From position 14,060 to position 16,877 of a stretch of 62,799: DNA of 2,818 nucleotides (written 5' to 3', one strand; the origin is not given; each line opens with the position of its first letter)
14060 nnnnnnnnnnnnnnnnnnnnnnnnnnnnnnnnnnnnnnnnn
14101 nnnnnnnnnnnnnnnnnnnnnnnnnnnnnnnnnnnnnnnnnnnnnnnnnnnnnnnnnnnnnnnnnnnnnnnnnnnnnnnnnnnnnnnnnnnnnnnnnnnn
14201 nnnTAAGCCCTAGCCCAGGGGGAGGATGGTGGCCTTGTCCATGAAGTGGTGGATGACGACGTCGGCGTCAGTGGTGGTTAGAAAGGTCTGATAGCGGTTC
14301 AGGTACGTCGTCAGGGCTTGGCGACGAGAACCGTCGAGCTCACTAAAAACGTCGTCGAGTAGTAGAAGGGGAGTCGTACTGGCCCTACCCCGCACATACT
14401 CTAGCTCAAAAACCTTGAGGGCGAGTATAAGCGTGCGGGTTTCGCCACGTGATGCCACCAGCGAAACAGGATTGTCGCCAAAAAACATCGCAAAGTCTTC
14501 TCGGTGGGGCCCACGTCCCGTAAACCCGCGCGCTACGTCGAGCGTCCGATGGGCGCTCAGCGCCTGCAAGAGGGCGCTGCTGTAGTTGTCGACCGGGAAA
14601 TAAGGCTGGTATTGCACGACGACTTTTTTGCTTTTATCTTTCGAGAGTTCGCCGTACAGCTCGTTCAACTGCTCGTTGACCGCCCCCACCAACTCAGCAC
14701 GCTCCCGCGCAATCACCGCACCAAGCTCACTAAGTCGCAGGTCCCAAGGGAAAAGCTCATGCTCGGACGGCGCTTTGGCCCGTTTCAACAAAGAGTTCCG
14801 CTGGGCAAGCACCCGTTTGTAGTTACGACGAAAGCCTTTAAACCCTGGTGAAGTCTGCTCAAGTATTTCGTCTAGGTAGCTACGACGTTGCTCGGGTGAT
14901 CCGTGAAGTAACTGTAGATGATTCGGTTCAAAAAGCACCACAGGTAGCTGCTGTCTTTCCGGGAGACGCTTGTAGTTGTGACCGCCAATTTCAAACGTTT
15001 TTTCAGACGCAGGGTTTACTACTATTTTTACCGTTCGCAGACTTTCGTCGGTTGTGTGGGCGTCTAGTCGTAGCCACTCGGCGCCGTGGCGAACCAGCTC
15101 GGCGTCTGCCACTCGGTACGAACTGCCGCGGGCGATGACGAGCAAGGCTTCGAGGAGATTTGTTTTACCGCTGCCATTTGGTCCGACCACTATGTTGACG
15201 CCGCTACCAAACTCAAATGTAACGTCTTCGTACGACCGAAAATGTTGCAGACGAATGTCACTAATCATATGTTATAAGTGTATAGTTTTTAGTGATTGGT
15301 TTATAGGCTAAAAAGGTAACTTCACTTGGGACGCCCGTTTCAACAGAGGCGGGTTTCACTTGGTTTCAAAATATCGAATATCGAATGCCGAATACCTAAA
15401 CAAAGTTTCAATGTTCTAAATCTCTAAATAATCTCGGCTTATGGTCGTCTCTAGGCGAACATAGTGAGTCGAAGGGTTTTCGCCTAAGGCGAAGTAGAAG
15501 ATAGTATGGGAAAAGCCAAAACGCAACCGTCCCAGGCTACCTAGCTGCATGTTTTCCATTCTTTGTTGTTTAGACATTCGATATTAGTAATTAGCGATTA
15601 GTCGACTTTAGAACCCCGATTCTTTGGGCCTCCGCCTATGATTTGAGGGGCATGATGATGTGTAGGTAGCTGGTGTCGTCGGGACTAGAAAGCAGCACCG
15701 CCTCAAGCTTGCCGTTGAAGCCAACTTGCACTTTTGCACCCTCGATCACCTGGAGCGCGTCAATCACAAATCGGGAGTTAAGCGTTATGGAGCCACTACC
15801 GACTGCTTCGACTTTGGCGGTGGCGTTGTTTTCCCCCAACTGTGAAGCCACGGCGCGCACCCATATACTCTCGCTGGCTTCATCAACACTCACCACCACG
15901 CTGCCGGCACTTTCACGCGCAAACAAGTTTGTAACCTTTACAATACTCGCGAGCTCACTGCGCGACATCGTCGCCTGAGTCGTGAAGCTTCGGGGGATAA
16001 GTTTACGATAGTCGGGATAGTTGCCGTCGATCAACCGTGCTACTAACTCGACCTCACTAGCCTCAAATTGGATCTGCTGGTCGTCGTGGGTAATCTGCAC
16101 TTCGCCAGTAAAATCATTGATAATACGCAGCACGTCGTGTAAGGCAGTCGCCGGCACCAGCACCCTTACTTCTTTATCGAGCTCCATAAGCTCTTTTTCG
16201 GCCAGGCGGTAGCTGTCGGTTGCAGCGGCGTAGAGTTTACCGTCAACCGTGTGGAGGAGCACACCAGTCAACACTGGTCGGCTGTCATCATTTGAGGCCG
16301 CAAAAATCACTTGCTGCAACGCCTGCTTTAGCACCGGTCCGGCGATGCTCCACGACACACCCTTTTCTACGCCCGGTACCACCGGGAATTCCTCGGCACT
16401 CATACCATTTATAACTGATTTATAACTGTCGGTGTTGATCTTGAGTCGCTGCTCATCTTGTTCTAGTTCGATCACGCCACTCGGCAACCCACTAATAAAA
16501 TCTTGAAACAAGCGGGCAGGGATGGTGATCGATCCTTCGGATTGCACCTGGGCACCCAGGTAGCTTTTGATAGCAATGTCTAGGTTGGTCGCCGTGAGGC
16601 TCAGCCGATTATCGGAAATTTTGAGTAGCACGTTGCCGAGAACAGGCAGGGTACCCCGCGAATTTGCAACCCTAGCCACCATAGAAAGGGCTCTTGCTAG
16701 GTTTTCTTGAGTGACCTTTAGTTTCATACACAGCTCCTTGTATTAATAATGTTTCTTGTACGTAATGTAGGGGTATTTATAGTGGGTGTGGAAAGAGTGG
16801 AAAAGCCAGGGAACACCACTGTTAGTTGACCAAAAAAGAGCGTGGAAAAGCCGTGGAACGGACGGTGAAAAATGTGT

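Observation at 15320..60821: Dispersed 46-70-bp element with two rGTGAAA half-sites at a fixed three-helical-turn spacing (five copies plus one half copy)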

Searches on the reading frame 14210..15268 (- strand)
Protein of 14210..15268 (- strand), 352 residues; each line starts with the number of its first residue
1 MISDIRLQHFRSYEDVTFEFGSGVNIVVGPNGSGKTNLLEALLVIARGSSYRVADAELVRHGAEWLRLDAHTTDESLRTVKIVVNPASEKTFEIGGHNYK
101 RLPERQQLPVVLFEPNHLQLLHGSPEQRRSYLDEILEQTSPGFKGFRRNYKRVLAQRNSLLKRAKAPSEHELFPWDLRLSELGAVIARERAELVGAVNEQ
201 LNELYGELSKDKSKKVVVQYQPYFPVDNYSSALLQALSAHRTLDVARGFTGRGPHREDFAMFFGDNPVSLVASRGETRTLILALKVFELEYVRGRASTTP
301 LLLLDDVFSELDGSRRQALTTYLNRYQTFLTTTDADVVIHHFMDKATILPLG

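Call 17: find_encoding_contigs(protein=window:14210-15268:-, flank=10000, max_places=6)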
Protein window:14210-15268:- (352 aa): no gene with exactly this product is on record in the collection.
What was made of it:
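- Tried and rejected: The look-up with RecF found nothing on record (call 17).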

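Call 18: search_protein_families(library=pfam, proteins=[window:14210-15268:-])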
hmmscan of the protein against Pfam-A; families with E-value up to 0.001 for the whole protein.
window:14210-15268:- (352 aa): 6 families
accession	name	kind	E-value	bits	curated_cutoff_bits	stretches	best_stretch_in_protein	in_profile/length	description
PF02463.25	SMC_N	-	8.3e-19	68.3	40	1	1-332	1-196/220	RecF/RecN/SMC N terminal domain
PF13476.12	AAA_23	-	4.3e-14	54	27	1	5-52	2-49/201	AAA domain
PF13175.12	AAA_15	-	6.6e-11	42.9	32.1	1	1-96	1-81/374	AAA ATPase domain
PF13304.12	AAA_21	-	8.2e-08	33.1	27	1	24-47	1-24/304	AAA domain, putative AbiEii toxin, Type IV TA system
PF13514.12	AAA_27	-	1.8e-05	24.9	22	1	2-89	3-91/206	AAA domain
PF13555.12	AAA_29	-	0.00026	21.1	27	1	5-45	4-45/61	P-loop containing region of AAA domain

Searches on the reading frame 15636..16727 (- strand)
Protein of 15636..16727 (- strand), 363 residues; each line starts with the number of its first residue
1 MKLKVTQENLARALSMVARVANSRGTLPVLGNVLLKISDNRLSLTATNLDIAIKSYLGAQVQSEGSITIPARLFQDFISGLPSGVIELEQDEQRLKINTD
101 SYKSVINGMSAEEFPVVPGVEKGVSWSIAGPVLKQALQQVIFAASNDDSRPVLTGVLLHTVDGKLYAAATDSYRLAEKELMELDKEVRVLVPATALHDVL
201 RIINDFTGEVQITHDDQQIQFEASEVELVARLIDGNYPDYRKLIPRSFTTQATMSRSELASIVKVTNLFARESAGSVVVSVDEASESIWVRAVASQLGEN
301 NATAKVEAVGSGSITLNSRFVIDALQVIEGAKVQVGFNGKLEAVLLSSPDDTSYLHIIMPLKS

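Call 18: search_protein_families(library=pfam, proteins=[window:15636-16727:-])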
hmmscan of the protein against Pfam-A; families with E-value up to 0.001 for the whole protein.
window:15636-16727:- (363 aa): 3 families
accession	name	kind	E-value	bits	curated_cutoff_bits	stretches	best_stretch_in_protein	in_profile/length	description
PF00712.24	DNA_pol3_beta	-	6.1e-38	130.1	24.4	2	1-118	1-120/120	DNA polymerase III beta subunit, N-terminal domain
PF02767.21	DNA_pol3_beta_2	-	1.7e-31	109.4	27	1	130-239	4-116/116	DNA polymerase III beta subunit, central domain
PF02768.20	DNA_pol3_beta_3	-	7e-18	65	27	1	241-361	1-120/121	DNA polymerase III beta subunit, C-terminal domain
